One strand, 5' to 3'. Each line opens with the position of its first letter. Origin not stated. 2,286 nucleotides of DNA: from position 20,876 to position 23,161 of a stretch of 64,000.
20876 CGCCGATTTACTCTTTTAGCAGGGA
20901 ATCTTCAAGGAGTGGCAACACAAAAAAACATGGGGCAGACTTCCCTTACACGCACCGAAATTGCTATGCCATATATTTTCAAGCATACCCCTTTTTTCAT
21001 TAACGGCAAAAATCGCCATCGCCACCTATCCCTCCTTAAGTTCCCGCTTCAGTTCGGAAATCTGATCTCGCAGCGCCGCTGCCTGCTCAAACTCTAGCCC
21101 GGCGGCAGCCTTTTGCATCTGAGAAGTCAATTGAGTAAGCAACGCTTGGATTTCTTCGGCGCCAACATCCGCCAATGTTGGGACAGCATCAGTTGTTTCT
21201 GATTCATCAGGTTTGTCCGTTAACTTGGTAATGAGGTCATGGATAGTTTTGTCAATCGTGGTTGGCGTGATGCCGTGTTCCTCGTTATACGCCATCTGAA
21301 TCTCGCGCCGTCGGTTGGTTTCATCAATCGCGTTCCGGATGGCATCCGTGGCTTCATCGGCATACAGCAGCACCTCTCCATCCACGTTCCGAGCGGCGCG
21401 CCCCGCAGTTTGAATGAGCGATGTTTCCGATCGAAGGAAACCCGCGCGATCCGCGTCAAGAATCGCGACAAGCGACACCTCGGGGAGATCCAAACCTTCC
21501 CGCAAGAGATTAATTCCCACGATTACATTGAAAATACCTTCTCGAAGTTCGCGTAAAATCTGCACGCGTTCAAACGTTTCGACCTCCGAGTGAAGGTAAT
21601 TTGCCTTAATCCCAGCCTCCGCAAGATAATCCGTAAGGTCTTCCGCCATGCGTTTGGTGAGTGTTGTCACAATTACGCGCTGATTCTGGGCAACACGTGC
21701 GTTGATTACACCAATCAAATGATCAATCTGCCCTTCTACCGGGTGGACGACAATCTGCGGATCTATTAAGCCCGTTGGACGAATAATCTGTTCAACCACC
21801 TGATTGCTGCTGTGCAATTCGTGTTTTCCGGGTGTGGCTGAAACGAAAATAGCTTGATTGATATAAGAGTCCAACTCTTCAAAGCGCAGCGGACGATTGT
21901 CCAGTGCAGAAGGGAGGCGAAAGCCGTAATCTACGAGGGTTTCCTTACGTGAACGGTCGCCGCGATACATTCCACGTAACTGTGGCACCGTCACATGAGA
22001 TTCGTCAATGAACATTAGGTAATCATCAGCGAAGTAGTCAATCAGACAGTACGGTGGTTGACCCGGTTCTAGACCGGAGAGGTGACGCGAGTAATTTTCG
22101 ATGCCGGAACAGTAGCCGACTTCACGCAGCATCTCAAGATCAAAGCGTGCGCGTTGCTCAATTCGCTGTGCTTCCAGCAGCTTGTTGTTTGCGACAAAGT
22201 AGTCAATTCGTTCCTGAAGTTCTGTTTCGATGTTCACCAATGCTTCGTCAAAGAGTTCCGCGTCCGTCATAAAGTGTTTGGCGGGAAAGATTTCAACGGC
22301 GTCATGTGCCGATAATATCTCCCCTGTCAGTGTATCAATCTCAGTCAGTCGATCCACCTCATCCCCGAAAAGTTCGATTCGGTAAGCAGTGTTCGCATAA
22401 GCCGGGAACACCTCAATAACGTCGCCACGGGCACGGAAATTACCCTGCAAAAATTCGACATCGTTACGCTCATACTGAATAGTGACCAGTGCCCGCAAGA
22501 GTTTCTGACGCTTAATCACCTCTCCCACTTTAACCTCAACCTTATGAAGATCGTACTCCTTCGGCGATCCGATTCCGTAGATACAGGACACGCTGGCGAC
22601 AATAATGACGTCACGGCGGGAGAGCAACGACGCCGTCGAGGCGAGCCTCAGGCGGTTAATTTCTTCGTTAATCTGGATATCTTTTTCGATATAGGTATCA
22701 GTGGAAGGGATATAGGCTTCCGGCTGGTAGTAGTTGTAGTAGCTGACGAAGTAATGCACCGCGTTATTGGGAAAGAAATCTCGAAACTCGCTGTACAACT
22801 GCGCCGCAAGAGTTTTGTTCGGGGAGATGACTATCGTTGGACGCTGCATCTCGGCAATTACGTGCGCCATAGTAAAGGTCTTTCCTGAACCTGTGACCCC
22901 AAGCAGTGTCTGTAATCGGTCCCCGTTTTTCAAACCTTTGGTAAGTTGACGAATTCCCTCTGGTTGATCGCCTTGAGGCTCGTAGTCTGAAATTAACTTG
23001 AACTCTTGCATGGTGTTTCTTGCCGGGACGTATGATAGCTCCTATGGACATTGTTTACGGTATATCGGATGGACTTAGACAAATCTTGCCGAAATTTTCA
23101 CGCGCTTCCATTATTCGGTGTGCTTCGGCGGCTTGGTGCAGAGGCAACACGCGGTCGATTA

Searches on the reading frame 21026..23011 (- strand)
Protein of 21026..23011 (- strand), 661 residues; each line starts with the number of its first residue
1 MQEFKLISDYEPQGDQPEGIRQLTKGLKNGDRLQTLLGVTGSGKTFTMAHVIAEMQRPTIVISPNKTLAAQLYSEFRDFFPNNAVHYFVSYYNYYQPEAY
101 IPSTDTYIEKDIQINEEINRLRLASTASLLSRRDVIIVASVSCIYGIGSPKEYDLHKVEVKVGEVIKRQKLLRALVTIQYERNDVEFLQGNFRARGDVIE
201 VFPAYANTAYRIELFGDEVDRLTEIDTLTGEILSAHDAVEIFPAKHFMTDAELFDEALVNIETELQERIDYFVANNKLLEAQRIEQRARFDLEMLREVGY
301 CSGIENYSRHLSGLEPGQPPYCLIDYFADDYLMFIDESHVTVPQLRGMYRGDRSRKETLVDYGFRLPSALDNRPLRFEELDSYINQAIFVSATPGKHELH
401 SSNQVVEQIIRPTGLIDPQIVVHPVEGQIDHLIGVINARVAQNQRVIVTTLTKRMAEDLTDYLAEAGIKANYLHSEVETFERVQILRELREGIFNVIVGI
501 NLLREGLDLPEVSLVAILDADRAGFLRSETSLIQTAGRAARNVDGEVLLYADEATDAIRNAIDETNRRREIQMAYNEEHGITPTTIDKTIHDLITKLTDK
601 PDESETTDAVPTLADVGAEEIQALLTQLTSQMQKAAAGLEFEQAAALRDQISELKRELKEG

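Call 84: search_protein_families(library=pfam, proteins=[window:21026-23011:-], max_evalue=0.00001)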
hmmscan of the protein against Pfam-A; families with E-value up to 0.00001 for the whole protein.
window:21026-23011:- (661 aa): 6 families
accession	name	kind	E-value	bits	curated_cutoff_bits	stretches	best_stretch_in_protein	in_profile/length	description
PF17757.6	UvrB_inter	-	1.6e-32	111.9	22.9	1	158-247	1-91/91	UvrB interaction domain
PF12344.14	UvrB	-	3.2e-22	78.5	27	1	549-590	1-42/43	Ultra-violet resistance protein B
PF00271.37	Helicase_C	-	1.1e-19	71.2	23.5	1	430-542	4-109/110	Helicase conserved C-terminal domain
PF04851.21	ResIII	-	7.6e-11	42.6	22.5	1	11-85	3-82/164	Type III restriction enzyme, res subunit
PF02151.25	UVR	-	1.5e-09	37.7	21.5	1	623-656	2-35/36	UvrB/uvrC motif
PF00270.35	DEAD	-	1.4e-06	28.6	26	0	36-83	19-72/167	DEAD/DEAH box helicase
